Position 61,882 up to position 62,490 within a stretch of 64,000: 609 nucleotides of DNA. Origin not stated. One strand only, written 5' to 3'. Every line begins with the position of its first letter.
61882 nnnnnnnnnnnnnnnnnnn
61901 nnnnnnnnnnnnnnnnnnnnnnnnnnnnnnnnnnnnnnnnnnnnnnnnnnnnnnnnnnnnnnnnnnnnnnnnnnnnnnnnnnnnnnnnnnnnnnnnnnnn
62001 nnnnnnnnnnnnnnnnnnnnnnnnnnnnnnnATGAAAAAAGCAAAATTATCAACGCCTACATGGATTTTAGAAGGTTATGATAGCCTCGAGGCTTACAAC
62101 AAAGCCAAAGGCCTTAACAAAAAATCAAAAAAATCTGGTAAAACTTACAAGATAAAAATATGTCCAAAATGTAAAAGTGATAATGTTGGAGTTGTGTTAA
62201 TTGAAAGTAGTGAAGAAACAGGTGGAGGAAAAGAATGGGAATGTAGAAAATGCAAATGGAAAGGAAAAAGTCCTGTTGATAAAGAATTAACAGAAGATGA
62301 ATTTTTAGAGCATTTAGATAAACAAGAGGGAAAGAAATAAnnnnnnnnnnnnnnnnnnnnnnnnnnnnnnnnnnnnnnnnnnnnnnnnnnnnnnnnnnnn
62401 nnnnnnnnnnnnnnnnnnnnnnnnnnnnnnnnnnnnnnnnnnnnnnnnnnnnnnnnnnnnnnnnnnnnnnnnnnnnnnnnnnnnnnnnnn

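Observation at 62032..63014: Three tightly packed small ORFs (zinc-ribbon, unknown, hyper-acidic) wedged between gyrB and gyrA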

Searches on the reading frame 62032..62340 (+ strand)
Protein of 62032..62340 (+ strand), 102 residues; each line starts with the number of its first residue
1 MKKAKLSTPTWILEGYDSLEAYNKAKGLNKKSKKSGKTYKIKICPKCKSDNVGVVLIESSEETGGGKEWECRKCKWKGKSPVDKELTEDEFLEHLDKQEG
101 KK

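Call 4: search_protein_families(library=ncbifam, proteins=[window:62032-62340:+], max_evalue=1)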
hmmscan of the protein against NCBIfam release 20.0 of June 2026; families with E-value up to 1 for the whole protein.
window:62032-62340:+ (102 aa): 3 families
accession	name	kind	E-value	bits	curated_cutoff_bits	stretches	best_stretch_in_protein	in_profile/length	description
NF052617.1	slr0373_blue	equivalog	0.018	15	100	1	28-51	47-70/113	slr0373 family blue light stress response protein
NF041205.1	VdcD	equivalog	0.07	13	30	1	44-78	1-33/70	non-oxidative hydroxyarylic acid decarboxylases subunit D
NF003161.0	PRK04136.1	equivalog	0.093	12.3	54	0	37-51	10-24/49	50S ribosomal protein L40e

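Call 5: search_protein_families(library=pfam, proteins=[window:62032-62340:+], max_evalue=1)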
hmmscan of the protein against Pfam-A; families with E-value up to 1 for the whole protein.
window:62032-62340:+ (102 aa): 4 families
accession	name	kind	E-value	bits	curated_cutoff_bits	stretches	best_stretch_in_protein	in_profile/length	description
PF05129.18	Zn_ribbon_Elf1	-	0.03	14.8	29.8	1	26-83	7-61/79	Transcription elongation factor Elf1 like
PF07282.18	Cas12f1-like_TNB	-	0.13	12.9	26.3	1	25-77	12-49/60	Cas12f1-like, TNB domain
PF23455.1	DUF7129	-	0.2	11.9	30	0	67-80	10-23/45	Domain of unknown function (DUF7129)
PF03811.18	Zn_ribbon_InsA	-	0.59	10.3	26.1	0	44-75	8-35/35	InsA N-terminal domain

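Call 10: find_homologous_proteins(query=window:62032-62337:+, max_evalue=0.01)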
Query window:62032-62337:+ (102 aa): 249 proteins with E <= 0.01 among 251 candidates; the best 120 are listed.
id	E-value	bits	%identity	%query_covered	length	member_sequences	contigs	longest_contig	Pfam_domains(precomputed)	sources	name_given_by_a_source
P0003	2.8e-60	219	100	100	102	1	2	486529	-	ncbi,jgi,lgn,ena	ncbi:MAG: hypothetical protein WC812_01410 [Candidatus Pacearchaeota archaeon]|jgi:hypothetical prot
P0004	1.3e-39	152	69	95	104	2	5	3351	-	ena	-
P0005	7.2e-39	150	74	95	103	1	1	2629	-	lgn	-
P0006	9.7e-38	146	69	96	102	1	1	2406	-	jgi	-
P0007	3.1e-37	145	67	94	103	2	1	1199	-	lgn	-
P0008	6.5e-37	144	73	93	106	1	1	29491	-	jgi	jgi:hypothetical protein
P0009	2.8e-36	142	66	95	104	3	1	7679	-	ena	-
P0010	4.5e-36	141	68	95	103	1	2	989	-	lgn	-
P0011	9.9e-36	140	69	93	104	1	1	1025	-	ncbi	-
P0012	1.5e-35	139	68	95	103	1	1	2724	-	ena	-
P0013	1.8e-35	139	67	95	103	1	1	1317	-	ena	-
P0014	1.9e-35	139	64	95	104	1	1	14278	-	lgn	-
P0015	2.0e-35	139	67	95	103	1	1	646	-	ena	-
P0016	2.1e-35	139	68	95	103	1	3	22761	-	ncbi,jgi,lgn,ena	-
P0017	3.6e-35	138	67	96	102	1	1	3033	-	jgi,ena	-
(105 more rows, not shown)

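Call 16: find_related_loci(query=A1, collection=genome_contigs, flank=6000)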
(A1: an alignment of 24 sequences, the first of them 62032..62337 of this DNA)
Query A1 (102 aa) in genome_contigs; peptide patterns used: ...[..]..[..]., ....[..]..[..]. (x = any residue, [..] = any of these).
140 stretches matched a pattern; 118 encode a relative of the query (tblastn E <= 1e-3); the best 80 are kept; 80 distinct loci.
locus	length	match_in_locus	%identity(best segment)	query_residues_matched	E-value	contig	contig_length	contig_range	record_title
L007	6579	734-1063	60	2-98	1e-37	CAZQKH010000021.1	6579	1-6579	MAG TPA_asm: Candidatus Woesearchaeota archaeon isolate SRP191223_co2_5 genome assembly, contig: NODE_12592_length_6579_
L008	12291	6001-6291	63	1-99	9e-37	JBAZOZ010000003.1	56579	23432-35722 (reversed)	MAG: Candidatus Pacearchaeota archaeon isolate SO_2017_SWC_18 scaffold_537_c1_LP-4_2017, whole genome shotgun sequence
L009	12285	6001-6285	66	2-96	7e-37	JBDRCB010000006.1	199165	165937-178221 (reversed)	MAG: archaeon isolate MEGAHIT-group-1.161 k141_274812, whole genome shotgun sequence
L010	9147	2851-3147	65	2-99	1e-35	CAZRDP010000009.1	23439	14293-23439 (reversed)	MAG TPA_asm: Candidatus Woesearchaeota archaeon isolate SRP239243_co1_214 genome assembly, contig: NODE_3337_length_2343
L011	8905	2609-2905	62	2-98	7e-36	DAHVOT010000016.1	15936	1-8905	MAG TPA_asm: archaeon isolate clean591 NODE_16_length_15936_cov_6.383315, whole genome shotgun sequence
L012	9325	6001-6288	64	2-98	1e-35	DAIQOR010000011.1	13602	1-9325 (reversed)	MAG TPA_asm: bacterium isolate CTOTU11692 NODE_2391_length_13602_cov_84.114343, whole genome shotgun sequence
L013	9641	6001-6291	61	2-98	4e-35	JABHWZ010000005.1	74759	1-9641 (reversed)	MAG: archaeon isolate SI047_bin24 k141_392552, whole genome shotgun sequence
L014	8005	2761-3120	55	2-99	7e-35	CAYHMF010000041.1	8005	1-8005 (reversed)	MAG TPA_asm: Candidatus Woesearchaeota archaeon isolate ERP119705_co13_638 genome assembly, contig: NODE_11293_length_80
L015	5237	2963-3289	56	6-98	2e-34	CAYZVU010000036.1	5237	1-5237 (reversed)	MAG TPA_asm: Candidatus Woesearchaeota archaeon isolate SRP104257_co1_18 genome assembly, contig: NODE_16393_length_5237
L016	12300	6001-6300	59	1-98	6e-34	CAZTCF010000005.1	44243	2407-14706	MAG TPA_asm: Candidatus Woesearchaeota archaeon isolate binchicken_co111_164 genome assembly, contig: NODE_1515_length_4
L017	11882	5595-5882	65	2-98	7e-36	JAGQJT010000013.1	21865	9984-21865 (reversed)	MAG: Nanoarchaeota archaeon isolate HKST-UBA01 NODE_13_length_21865_cov_5.335919, whole genome shotgun sequence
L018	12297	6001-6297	59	2-98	2e-33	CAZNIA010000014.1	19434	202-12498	MAG TPA_asm: Candidatus Woesearchaeota archaeon isolate SRP192927_co4_126 genome assembly, contig: NODE_5589_length_1943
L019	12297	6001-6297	61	2-98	7e-34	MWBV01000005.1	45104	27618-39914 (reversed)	MAG: Candidatus Diapherotrites archaeon ADurb.Bin253 BWY36_contig000005, whole genome shotgun sequence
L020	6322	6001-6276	63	6-98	1e-33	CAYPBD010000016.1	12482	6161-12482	MAG TPA_asm: Candidatus Woesearchaeota archaeon isolate binchicken_co34_497 genome assembly, contig: NODE_8677_length_12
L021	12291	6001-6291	58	1-98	2e-33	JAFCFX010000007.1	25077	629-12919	Candidatus Pacearchaeota archaeon isolate Meg22_46_Bin_140 Meg22_46_Bin_140_scaffold_2126, whole genome shotgun sequence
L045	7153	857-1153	59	2-98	7e-30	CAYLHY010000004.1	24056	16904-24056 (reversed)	MAG TPA_asm: Candidatus Woesearchaeota archaeon isolate binchicken_co19_580 genome assembly, contig: NODE_3120_length_24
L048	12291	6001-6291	57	2-96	1e-29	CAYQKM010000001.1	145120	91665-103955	MAG TPA_asm: Candidatus Woesearchaeota archaeon isolate SRP263991_co6_206 genome assembly, contig: NODE_13_length_145120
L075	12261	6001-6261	59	8-98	2e-24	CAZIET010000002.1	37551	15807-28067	MAG TPA_asm: Candidatus Woesearchaeota archaeon isolate SRP269290_co7_543 genome assembly, contig: NODE_292_length_37551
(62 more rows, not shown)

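Call 29: search_solved_structures(query=A2, max_evalue=10, show_alignments=2)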
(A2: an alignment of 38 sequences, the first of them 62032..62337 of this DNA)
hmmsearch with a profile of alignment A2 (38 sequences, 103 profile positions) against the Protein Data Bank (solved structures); distinct sequences matched with E-value up to 10: 7.
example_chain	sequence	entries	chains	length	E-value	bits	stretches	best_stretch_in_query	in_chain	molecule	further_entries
7aoc_I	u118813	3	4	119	0.031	17.6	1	32-77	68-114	DNA-directed RNA polymerase I subunit RPA12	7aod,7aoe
3pp6_A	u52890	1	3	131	0.17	15.3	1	11-84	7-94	ReP1-NCXSQ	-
3ppt_A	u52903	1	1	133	0.18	15.2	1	11-84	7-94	ReP1-NCXSQ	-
4c2m_I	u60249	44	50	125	0.39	14.1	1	28-77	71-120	DNA-DIRECTED RNA POLYMERASE I SUBUNIT RPA12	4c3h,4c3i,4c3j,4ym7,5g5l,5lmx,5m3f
3qt1_I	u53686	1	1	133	0.75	13.2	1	42-77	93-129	DNA-directed RNA polymerase II subunit RPB9, DNA-directed RNA polymerase III subunit RPC10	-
6zxw_H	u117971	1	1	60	1.1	12.6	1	36-75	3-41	Uncharacterized protein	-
3fc3_A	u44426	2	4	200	1.9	11.9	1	41-97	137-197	Restriction endonuclease Hpy99I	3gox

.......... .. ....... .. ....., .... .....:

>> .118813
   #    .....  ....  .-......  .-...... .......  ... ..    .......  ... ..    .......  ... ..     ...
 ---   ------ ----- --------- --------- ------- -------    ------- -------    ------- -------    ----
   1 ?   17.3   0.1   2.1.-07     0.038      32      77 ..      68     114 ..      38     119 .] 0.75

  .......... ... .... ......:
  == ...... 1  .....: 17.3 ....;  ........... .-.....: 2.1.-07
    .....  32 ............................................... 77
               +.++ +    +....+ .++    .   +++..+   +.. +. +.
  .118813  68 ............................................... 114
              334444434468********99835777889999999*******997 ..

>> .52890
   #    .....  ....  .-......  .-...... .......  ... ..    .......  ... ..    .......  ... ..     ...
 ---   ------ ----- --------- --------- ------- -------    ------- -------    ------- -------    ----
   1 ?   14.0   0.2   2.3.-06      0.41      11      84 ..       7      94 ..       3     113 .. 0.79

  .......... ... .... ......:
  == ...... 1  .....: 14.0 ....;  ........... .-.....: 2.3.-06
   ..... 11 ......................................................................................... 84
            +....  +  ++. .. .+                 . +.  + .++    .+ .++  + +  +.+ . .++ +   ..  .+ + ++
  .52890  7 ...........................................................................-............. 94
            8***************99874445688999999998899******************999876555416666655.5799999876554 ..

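Call 31: predict_structure(alignment_id=A2)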
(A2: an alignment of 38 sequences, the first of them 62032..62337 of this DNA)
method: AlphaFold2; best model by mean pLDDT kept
length: 102 residues; sequences in the alignment: 38
mean_pLDDT: 63.3   pTM: 0.39
mean pLDDT of the five models: 63.3, 57.3, 56.5, 52.7, 47.6
residues with pLDDT >= 90: 0; 70-90: 43; 50-70: 36; < 50: 23
segments of 3 or more residues with pLDDT < 50: 1-3, 31-36, 58-66, 99-102
pLDDT, mean of each block of 10 residues (from residue 1): 56 73 63 54 74 57 54 75 72 60 37
secondary structure, 60 per line:
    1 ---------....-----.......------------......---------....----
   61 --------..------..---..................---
elements in order: H10-13 H19-25 E38-43 E53-56 E82-87 H88-99

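Call 32: search_protein_representatives(alignment_id=A2)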
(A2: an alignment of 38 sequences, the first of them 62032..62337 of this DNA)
Query: 38 sequences, 103 profile positions. Proteins with E-value up to 0.001 (for the whole library): 66; up to 1e-10: 34; up to 1e-30: 9. The best 66 are listed.
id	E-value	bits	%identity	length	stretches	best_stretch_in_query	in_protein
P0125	7.4e-49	180.3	-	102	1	3-103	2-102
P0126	5.9e-35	135.6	-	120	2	22-103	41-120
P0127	7.0e-34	132.2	-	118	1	1-101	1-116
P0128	6.7e-33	129.0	-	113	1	1-103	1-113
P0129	2.9e-32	127.0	-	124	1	1-99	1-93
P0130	1.8e-31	124.5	-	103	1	5-101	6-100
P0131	3.1e-31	123.7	-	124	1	1-100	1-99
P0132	3.3e-31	123.6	-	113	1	6-101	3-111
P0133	5.8e-31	122.8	-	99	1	7-103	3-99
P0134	4.4e-29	116.7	-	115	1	6-103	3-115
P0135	3.6e-28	113.8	-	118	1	3-103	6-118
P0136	1.2e-25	105.7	-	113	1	1-99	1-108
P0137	1.2e-24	102.5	-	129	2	18-102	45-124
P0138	5.5e-24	100.4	-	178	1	1-101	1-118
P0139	2.3e-23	98.4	-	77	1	30-102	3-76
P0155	9.5e-12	61.1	-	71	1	30-100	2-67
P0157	4.0e-11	59.1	-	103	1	29-101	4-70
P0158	7.3e-11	58.2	-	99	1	32-99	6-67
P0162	5.1e-09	52.3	-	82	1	32-99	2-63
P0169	3.5e-07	46.4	-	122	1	34-101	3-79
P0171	1.0e-06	44.9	-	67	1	31-99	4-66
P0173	3.8e-06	43.1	-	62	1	36-102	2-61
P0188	8.1e-04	35.6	-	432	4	17-92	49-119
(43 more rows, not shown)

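Call 34: search_protein_families(library=pfam, proteins=[P0138, P0157, P0158, P0169, P0188], max_evalue=10)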
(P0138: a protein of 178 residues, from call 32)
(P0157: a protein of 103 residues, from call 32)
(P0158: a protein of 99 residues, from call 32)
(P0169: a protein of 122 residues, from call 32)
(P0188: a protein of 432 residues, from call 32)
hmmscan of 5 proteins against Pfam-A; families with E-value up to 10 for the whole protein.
P0138 (178 aa): 2 families
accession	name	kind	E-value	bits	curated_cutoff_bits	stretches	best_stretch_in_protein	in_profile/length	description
PF03811.18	Zn_ribbon_InsA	-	0.0061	16.7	26.1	1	63-92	8-35/35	InsA N-terminal domain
PF13696.11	zf-CCHC_2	-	0.17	12.1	27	1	83-96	1-14/21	Zinc knuckle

P0157 (103 aa): 19 families
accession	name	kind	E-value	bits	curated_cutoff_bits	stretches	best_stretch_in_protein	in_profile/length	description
PF05129.18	Zn_ribbon_Elf1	-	0.00045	20.7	29.8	1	3-47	12-56/79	Transcription elongation factor Elf1 like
PF23455.1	DUF7129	-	0.00075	19.6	30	2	37-48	11-22/45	Domain of unknown function (DUF7129)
PF01780.25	Ribosomal_L37ae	-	0.0027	18.2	21.9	1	14-49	31-63/85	Ribosomal L37ae protein family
PF01873.23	eIF-5_eIF-2B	-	0.0028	18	27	1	18-45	89-116/117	Domain found in IF2B/IF5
PF14354.12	Lar_restr_allev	-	0.0066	17.1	28.6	1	16-54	3-41/58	Restriction alleviation protein Lar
PF02150.21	Zn_ribbon_RPB9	-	0.0076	16.6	25.2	1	35-45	21-29/36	RNA polymerases M/15 Kd subunit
PF12760.12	Zn_ribbon_IS1595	-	0.009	16.4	25.4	1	19-45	21-45/46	Transposase zinc-ribbon domain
PF24452.1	DUF7568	-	0.012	16.4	27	1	18-49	77-113/121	Family of unknown function (DUF7568)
PF01096.23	Zn_ribbon_TFIIS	-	0.054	13.8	21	0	19-28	3-12/39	Transcription factor S-II (TFIIS)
PF00641.23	Zn_ribbon_RanBP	-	0.078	12.7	27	1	34-46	1-13/30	Zn-finger in Ran binding protein and others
PF13453.11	Zn_ribbon_TFIIB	-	0.088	12.7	22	1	19-44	2-26/41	Transcription factor zinc-finger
PF07282.18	Cas12f1-like_TNB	-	0.09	13.4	26.3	1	17-46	29-49/60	Cas12f1-like, TNB domain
PF13824.12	zf-Mss51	-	0.16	12.6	27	1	18-45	1-22/55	Zinc-finger of mitochondrial splicing suppressor 51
PF23451.1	Zn_ribbon_PaaD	-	0.18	11.9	27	1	8-28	7-26/53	PaaD zinc beta ribbon domain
PF09723.15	Zn_ribbon_8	-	0.21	12.1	34.4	1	15-27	26-37/41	Zinc ribbon domain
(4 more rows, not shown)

P0158 (99 aa): 10 families
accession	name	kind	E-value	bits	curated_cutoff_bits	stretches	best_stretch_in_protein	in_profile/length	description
PF07282.18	Cas12f1-like_TNB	-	0.00049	20.6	26.3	1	4-45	17-49/60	Cas12f1-like, TNB domain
PF12760.12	Zn_ribbon_IS1595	-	0.015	15.7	25.4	1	16-43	19-44/46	Transposase zinc-ribbon domain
PF14354.12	Lar_restr_allev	-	0.027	15.2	28.6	1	17-56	5-39/58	Restriction alleviation protein Lar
PF01780.25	Ribosomal_L37ae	-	0.028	15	21.9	1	4-44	25-59/85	Ribosomal L37ae protein family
PF01873.23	eIF-5_eIF-2B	-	0.032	14.6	27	1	17-44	89-116/117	Domain found in IF2B/IF5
PF00641.23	Zn_ribbon_RanBP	-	0.036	13.8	27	1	35-45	3-13/30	Zn-finger in Ran binding protein and others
PF23470.1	Zn_ribbon_PF0610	-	0.057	13.6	26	1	18-24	21-27/39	PF0610 rubredoxin-like zinc beta-ribbon domain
PF24452.1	DUF7568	-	0.13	13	27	1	17-50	77-115/121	Family of unknown function (DUF7568)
PF18073.7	Zn_ribbon_LapB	-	0.16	12.1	25.7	1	37-49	1-13/28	Rubredoxin metal binding domain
PF23451.1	Zn_ribbon_PaaD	-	0.37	10.9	27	1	4-28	4-27/53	PaaD zinc beta ribbon domain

P0169 (122 aa): 0 families

P0188 (432 aa): 36 families (the best 25 are shown)
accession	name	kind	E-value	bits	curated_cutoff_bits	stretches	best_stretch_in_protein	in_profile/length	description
PF12760.12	Zn_ribbon_IS1595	-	2.5e-13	50.2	25.4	4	146-173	19-45/46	Transposase zinc-ribbon domain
PF18899.5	DUF5655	-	6.1e-10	39.6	24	1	305-416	2-107/109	Domain of unknown function (DUF5655)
PF07282.18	Cas12f1-like_TNB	-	7.6e-08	32.9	26.3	4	75-104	29-49/60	Cas12f1-like, TNB domain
PF08271.17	Zn_Ribbon_TF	-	9.4e-07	28.7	29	4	76-103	2-27/43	TFIIB zinc-binding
PF08274.17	Zn_Ribbon_YjdM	-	4.8e-06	26.9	30.8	3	4-29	5-26/30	PhnA Zinc-Ribbon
PF09526.16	DUF2387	-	1.6e-05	25.2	25.9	3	3-48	10-56/72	Probable metal-binding protein (DUF2387)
PF14354.12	Lar_restr_allev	-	6.7e-05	23.5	28.6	3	217-255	4-45/58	Restriction alleviation protein Lar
PF13453.11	Zn_ribbon_TFIIB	-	0.00018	21.3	22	2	218-243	1-25/41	Transcription factor zinc-finger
PF14952.11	zf-tcix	-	0.0015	18.5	31.2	1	217-226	11-20/42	Putative treble-clef, zinc-finger, Zn-binding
PF01780.25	Ribosomal_L37ae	-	0.0017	18.8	21.9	0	76-103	35-59/85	Ribosomal L37ae protein family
PF13248.11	Zn_ribbon_3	-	0.0018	18.1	27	5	140-154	11-25/26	zinc-ribbon domain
PF12773.13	DZR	-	0.0019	18.7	27.3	1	139-174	6-33/45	Double zinc ribbon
PF06527.16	TniQ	-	0.0031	18.6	27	0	209-239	100-128/142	TniQ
PF18551.6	TackOD1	-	0.0033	17.4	32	2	183-247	55-114/188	Thaumarchaeal output domain 1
PF10005.14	Zn_ribbon_DZR_6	-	0.0042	18.2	23.4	1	61-103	42-84/93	zinc-ribbon domain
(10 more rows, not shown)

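Call 40: fold_search(model_id=the predicted structure, library=pdb)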
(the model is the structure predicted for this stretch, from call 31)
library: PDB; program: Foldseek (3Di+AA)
matches with E <= 10: 43; with E <= 0.001: 0
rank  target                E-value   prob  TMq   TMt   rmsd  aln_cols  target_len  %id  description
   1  9mj5_C                1.2e+00  0.18  0.23  0.15   6.4        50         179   16  Catalytic domain of human DNA polymerase alpha in complex with DNA and RPA (released 2025-02-19)
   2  9pd3_N                1.4e+00  0.20  0.25  0.16   4.4        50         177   20  NER dual incision complex - DuIS (released 2026-02-18)
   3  9pd4_N                1.4e+00  0.12  0.27  0.09   9.0        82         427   16  NER dual incision complex - DuIM (released 2026-02-18)
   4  8ova_AW               2.7e+00  0.12  0.27  0.31   4.7        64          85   16  CRYO-EM STRUCTURE OF TRYPANOSOMA BRUCEI PROCYCLIC FORM 80S RIBOSOME : PARENTAL STRAIN (released 2023-11-29)
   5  7qca_SBB              3.5e+00  0.04  0.22  0.27   9.7        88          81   17  Spraguea lophii ribosome (released 2022-11-30)
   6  2kxc_MODEL_1_A        3.7e+00  0.06  0.22  0.29   7.0        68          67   20  1H, 13C, and 15N Chemical Shift Assignments for IRTKS-SH3 and EspFu-R47 complex (released 2010-11-17)
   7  8rk2_A                4.2e+00  0.14  0.28  0.17   4.0        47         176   17  Human Replication protein A (RPA; trimeric core) - ssDNA complex (released 2024-04-24)
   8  1l1o_C                4.5e+00  0.09  0.24  0.16   4.5        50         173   20  Structure of the human Replication Protein A (RPA) trimerization core (released 2002-06-05)
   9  9l62_A                4.5e+00  0.03  0.18  0.06   9.3        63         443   16  A novel allosteric covalent inhibitory site of fucosyltransferase 8 revealed by crystal structures (released 2026-01-07)
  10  7csr_A                4.5e+00  0.03  0.20  0.07  16.1        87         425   17  Structure of Ephexin4 R676L (released 2021-02-24)
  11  6ybd_H                5.1e+00  0.06  0.27  0.31   7.9        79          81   11  Structure of a human 48S translational initiation complex - eIF3 (released 2020-09-16)
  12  8ikm_A                5.1e+00  0.06  0.23  0.12   6.4        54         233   11  Trans complex of phospho parkin (released 2024-09-11)
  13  9e5c_6a               5.1e+00  0.01  0.16  0.01  16.6       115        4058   15  Cryo-EM structure of 96 nm repeat of microtubule doublet from T. brucei flagellum (released 2025-03-12)
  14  8yy5_C                5.8e+00  0.02  0.18  0.07   9.9        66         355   12  Kinesin-14 with AlF3 bound to 14 PF Microtubule (released 2025-10-08)
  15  7uoo_T                5.8e+00  0.01  0.15  0.13  11.3        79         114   16  Nucleoplasmic pre-60S intermediate of the Nog2 containing pre-rotation state (released 2023-03-15)
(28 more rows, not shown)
